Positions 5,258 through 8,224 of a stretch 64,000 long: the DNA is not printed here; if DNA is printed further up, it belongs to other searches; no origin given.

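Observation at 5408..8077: Bacterial Pat/PatZ-type lysine acetyltransferase architecture in a methanogen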

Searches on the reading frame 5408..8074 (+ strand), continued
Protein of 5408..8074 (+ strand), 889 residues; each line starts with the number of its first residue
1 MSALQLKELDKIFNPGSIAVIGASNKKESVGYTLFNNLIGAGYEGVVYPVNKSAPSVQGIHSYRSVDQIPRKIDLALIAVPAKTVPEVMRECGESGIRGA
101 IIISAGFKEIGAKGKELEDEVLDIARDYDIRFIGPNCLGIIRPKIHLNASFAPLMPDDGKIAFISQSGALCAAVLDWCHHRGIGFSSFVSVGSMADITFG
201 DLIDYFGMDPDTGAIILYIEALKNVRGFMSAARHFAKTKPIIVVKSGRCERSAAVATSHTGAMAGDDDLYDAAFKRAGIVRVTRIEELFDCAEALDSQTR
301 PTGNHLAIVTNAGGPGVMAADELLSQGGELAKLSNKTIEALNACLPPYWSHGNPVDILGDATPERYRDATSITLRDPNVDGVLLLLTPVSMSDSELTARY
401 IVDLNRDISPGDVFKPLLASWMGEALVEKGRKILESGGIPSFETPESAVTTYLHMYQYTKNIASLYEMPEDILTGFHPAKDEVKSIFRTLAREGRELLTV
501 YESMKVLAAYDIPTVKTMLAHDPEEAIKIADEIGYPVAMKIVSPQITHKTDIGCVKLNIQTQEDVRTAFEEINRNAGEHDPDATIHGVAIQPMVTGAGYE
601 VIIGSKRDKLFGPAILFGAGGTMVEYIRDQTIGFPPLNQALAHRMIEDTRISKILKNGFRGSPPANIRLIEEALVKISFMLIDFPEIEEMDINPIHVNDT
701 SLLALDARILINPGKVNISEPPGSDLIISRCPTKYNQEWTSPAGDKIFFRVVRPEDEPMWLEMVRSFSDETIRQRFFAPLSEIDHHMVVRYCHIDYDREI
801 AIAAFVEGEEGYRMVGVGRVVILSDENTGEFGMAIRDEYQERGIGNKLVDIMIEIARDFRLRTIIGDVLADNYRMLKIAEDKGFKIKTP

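Call 34: search_protein_families(library=pfam, proteins=[L069:15253-16998:+, L049:14559-15557:+, L021:17093-17611:+, L065:7776-8720:-, L036:13468-15138:+, L012:9323-9847:+, L050:6087-8372:-, L046:1864-3180:-, L045:15104-15859:+, L023:14893-16881:-], max_evalue=0.0001)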
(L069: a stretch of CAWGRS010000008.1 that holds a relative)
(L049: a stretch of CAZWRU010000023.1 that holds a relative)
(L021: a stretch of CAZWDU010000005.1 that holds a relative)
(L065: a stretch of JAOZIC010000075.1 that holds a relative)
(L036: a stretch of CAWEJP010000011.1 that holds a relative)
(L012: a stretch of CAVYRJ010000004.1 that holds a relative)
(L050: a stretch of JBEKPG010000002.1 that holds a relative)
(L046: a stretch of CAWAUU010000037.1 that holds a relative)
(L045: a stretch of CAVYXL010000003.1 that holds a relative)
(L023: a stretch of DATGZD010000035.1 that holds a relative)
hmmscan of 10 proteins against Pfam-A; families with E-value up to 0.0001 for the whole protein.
L069:15253-16998:+ (582 aa): 1 family
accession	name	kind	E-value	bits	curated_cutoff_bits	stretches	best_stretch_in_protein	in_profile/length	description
PF00374.24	NiFeSe_Hases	-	4e-34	118.9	25.8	2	138-216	1-79/508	Nickel-dependent hydrogenase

L049:14559-15557:+ (333 aa): 1 family
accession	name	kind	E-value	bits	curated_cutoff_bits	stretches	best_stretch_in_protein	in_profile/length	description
PF01058.29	Oxidored_q6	-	2.9e-22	79.2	27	1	22-185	1-125/128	NADH ubiquinone oxidoreductase, 20 Kd subunit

L021:17093-17611:+ (173 aa): 1 family
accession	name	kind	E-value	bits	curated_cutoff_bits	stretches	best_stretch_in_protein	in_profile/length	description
PF01257.25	2Fe-2S_thioredx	-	4.8e-46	156.6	24.8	1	22-163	2-143/145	Thioredoxin-like [2Fe-2S] ferredoxin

L065:7776-8720:- (315 aa): 2 families
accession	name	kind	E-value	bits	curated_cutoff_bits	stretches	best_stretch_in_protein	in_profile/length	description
PF00005.33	ABC_tran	-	9e-25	88.3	25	1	23-162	2-137/137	ABC transporter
PF13304.12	AAA_21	-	6.9e-16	59.6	27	1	132-197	236-303/304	AAA domain, putative AbiEii toxin, Type IV TA system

L036:13468-15138:+ (557 aa): 5 families
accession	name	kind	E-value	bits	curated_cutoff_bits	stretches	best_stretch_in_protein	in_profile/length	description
PF01512.22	Complex1_51K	-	1.3e-45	155.4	31.2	1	172-341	3-149/150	Nuo51 FMN-binding domain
PF10589.14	NADH_4Fe-4S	-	6e-32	109.8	23.5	1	452-536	1-85/85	NADH-ubiquinone oxidoreductase-F iron-sulfur binding region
PF01257.25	2Fe-2S_thioredx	-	1.5e-09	38.3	24.8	1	24-104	61-143/145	Thioredoxin-like [2Fe-2S] ferredoxin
PF10531.15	SLBB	-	7.1e-06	26.2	27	1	367-413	4-53/55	SLBB domain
PF22461.2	SLBB_2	-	4.8e-05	23.8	27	0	365-410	3-49/79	SLBB domain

L012:9323-9847:+ (175 aa): 3 families
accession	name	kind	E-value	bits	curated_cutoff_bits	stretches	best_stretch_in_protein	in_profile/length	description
PF19571.5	ACT_8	-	5e-15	55.9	23.5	1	30-164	3-132/141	ACT domain pair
PF01842.31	ACT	-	5.9e-05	23.2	27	0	113-157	14-58/66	ACT domain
PF13840.12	ACT_7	-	9.8e-05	22.6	27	0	24-65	3-44/65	ACT domain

L050:6087-8372:- (762 aa): 11 families
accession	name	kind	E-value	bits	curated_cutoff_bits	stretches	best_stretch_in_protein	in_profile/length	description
PF02775.26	TPP_enzyme_C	-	1e-21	77.8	21.9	1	550-691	1-149/151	Thiamine pyrophosphate enzyme, C-terminal TPP binding domain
PF01855.24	POR_N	-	4.1e-18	66.4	27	1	57-221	2-171/231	Pyruvate flavodoxin/ferredoxin oxidoreductase, thiamine diP-bdg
PF12838.12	Fer4_7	-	5.3e-14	52.9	27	2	458-505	2-52/52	4Fe-4S dicluster domain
PF25160.1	LdpA_Fe-S-bd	-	1.7e-12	47.4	27.6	2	463-508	6-45/49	LdpA Fe-S cluster-binding domain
PF12837.12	Fer4_6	-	6.3e-12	45.3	25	1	484-505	2-23/24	4Fe-4S binding domain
PF00037.32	Fer4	-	1.5e-10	40.9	21.1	1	736-757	2-23/24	4Fe-4S binding domain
PF13237.11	Fer4_10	-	2.8e-10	40.4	25.5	2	455-501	6-52/53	4Fe-4S dicluster domain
PF13247.11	Fer4_11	-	2.6e-09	37.6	26.2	1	455-537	7-96/100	4Fe-4S dicluster domain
PF14697.11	Fer4_21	-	8.4e-09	35.9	35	0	485-535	2-56/59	4Fe-4S dicluster domain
PF12797.12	Fer4_2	-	2.4e-07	30.7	24.5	0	736-754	4-22/22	4Fe-4S binding domain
PF13187.11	Fer4_9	-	6.9e-07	29.6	27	0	458-505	2-51/52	4Fe-4S dicluster domain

L046:1864-3180:- (439 aa): 2 families
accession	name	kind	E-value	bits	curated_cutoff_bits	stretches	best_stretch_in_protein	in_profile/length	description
PF14535.12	AMP-binding_C_2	-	1.5e-25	89.7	25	1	339-435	1-96/96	AMP-binding enzyme C-terminal domain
PF00501.34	AMP-binding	-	1.9e-19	70.2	29.9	1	79-289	155-374/384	AMP-binding enzyme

L045:15104-15859:+ (252 aa): 12 families
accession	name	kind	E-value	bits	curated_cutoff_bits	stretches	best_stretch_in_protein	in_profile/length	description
PF13510.11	Fer2_4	-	3.8e-20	72.1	22.8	1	22-97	3-81/82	2Fe-2S iron-sulfur cluster binding domain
PF10588.14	NADH-G_4Fe-4S_3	-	6.3e-13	48.5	27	1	104-142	1-39/40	NADH-ubiquinone oxidoreductase-G iron-sulfur binding region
PF22117.2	Fer4_Nqo3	-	2.4e-10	40.9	27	1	162-226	6-66/67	NADH-quinone oxidoreductase subunit 3, ferredoxin-like domain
PF12838.12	Fer4_7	-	1.2e-08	35.8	27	1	166-225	1-52/52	4Fe-4S dicluster domain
PF00111.32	Fer2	-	5e-08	33.2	21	1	26-74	2-48/77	2Fe-2S iron-sulfur cluster binding domain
PF00037.32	Fer4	-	7e-07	29.2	21.1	1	211-227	8-24/24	4Fe-4S binding domain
PF12837.12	Fer4_6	-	1.4e-06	28.4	25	1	161-177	3-19/24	4Fe-4S binding domain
PF13237.11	Fer4_10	-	2.7e-06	27.6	25.5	0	207-230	5-30/53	4Fe-4S dicluster domain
PF14697.11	Fer4_21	-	1e-05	26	35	1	161-226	2-57/59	4Fe-4S dicluster domain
PF13484.11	Fer4_16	-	1.4e-05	26.2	30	0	211-229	2-20/66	4Fe-4S double cluster binding domain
PF13187.11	Fer4_9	-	2.2e-05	24.8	27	0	166-226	1-52/52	4Fe-4S dicluster domain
PF13183.11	Fer4_8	-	3.4e-05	24.7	27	1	165-224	3-67/68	4Fe-4S dicluster domain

L023:14893-16881:- (663 aa): 6 families
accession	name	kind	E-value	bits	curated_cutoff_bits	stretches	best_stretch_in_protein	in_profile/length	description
PF17179.9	Fer4_22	-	3.1e-31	108.5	27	1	263-357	1-94/95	4Fe-4S dicluster domain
PF00175.26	NAD_binding_1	-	2.1e-13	51.3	22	1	501-605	1-107/109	Oxidoreductase NAD-binding domain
PF10418.14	DHODB_Fe-S_bind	-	2e-11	43.9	23.9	1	624-656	1-40/41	Iron-sulfur cluster binding domain of dihydroorotate dehydrogenase B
PF00970.30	FAD_binding_6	-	1.9e-06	28.6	21.1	1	400-487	3-96/99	Oxidoreductase FAD-binding domain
PF12838.12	Fer4_7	-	2.1e-05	25.3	27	0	248-276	22-50/52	4Fe-4S dicluster domain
PF13187.11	Fer4_9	-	4.7e-05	23.8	27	0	238-276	12-49/52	4Fe-4S dicluster domain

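Call 38: list_cluster_members(proteins=[P0001, P0003, P0004, P0005, P0006, P0007, P0008, P0061])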
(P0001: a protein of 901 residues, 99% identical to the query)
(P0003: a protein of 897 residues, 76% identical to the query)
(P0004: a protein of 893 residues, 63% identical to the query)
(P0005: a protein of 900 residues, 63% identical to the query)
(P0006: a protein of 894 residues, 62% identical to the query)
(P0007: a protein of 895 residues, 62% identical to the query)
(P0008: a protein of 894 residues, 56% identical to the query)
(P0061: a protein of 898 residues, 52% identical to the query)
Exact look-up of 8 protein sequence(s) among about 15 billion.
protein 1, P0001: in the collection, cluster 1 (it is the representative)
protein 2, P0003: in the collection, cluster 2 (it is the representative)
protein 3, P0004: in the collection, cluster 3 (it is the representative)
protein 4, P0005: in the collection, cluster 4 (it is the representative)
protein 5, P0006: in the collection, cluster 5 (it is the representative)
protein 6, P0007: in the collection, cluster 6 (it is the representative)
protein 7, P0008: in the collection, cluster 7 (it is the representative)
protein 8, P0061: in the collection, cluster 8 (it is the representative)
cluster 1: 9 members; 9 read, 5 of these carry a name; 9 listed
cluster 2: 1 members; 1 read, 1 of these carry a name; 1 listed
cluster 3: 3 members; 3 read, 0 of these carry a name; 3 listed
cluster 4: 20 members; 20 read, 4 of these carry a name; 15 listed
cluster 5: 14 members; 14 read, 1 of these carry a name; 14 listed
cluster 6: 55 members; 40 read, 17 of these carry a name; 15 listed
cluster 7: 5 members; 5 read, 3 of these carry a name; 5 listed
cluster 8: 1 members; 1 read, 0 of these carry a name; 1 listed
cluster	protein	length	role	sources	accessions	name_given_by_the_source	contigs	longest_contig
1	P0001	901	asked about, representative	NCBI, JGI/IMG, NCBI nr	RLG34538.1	acetyl CoA synthetase subunit alpha [Methanosarcinales archaeon] | MAG: acetyl CoA synthetase subunit alpha [Methanosarcinales archaeon]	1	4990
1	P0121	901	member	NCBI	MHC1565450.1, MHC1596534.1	MAG: bifunctional acetate--CoA ligase family protein/GNAT family N-acetyltransferase ...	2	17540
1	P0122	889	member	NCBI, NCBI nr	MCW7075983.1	MAG: GNAT family N-acetyltransferase [Candidatus Syntrophoarchaeum sp.] | GNAT family N-acetyltransferase [Candidatus Syntrophoarchaeum sp.]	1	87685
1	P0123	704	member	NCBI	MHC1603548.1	MAG: bifunctional acetate--CoA ligase family protein/GNAT family N-acetyltransferase, ...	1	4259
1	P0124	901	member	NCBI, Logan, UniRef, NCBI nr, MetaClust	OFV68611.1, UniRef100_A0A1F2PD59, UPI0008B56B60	MAG: acetyl CoA synthetase subunit alpha [Candidatus Syntrophoarchaeum caldarius] | acetate--CoA ligase (ADP-forming) n=1 Tax=Candidatus Syntropharchaeum caldarium ... | status=active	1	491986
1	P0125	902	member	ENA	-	-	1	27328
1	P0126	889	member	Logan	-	-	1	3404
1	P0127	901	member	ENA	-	-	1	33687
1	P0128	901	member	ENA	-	-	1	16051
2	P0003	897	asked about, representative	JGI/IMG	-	acetyltransferase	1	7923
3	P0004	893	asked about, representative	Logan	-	-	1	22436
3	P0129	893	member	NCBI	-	-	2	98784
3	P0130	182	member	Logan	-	-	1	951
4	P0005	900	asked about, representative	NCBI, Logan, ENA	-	-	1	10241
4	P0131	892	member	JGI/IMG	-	acetyltransferase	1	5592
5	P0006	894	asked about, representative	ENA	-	-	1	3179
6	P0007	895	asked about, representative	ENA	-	-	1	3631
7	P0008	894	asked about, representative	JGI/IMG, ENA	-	-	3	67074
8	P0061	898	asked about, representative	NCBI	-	-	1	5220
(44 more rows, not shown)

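Call 65: predict_structure(alignment_id=A1)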
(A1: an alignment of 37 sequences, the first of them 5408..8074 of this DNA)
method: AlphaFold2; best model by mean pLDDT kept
length: 889 residues; sequences in the alignment: 37
mean_pLDDT: 84.3   pTM: 0.82
mean pLDDT of the five models: 84.3, 83.4, 80.3, 78.4, 77.9
residues with pLDDT >= 90: 345; 70-90: 441; 50-70: 90; < 50: 13
segments of 3 or more residues with pLDDT < 50: 1-4, 409-411
pLDDT, mean of each block of 10 residues (from residue 1): 51 89 89 89 91 91 92 90 88 90 63 78 87 64 90 84 84 84 87 67 87 90 79 86 77 62 68 87 88 89 94 91 93 92 78 83 91 93 91 91 75 79 78 89 93 94 71 77 93 88 93 91 94 91 77 86 94 91 87 84 88 88 75 83 86 88 90 91 88 91 91 80 54 77 89 86 87 66 71 78 87 91 74 89 92 81 85 89 84
secondary structure, 60 per line:
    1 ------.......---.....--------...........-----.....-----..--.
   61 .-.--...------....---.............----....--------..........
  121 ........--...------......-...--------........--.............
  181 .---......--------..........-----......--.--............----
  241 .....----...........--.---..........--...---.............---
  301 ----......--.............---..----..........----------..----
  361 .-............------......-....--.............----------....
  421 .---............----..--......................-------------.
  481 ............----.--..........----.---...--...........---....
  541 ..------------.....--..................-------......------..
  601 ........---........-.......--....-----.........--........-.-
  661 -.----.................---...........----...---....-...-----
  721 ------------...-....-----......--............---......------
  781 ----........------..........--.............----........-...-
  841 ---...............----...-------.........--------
elements in order (helices of 4 or more, strands of 3 or more residues): H7-13 E17-21 H30-40 E46-50 E75-78 H82-94 E99-102 H111-128 E131-133 E140-142 E147-149 E158-165 H168-181 E185-190 H199-208 E214-219 H225-236 E241-245 H250-260 H267-276 E279-281 H285-297 E305-310 H313-325 H335-344 H363-374 E381-386 H394-406 E417-421 H425-436 H445-466 H480-492 H500-509 E518-520 H523-533 E537-542 E555-559 H562-579 E587-592 E599-608 E612-619 H621-627 E630-633 H639-647 H650-657 H667-683 E687-697 E702-704 E708-711 E737-740 E746-751 H754-765 H769-774 H785-792 E799-808 E811-823 E828-835 H844-858 E863-865 H873-881
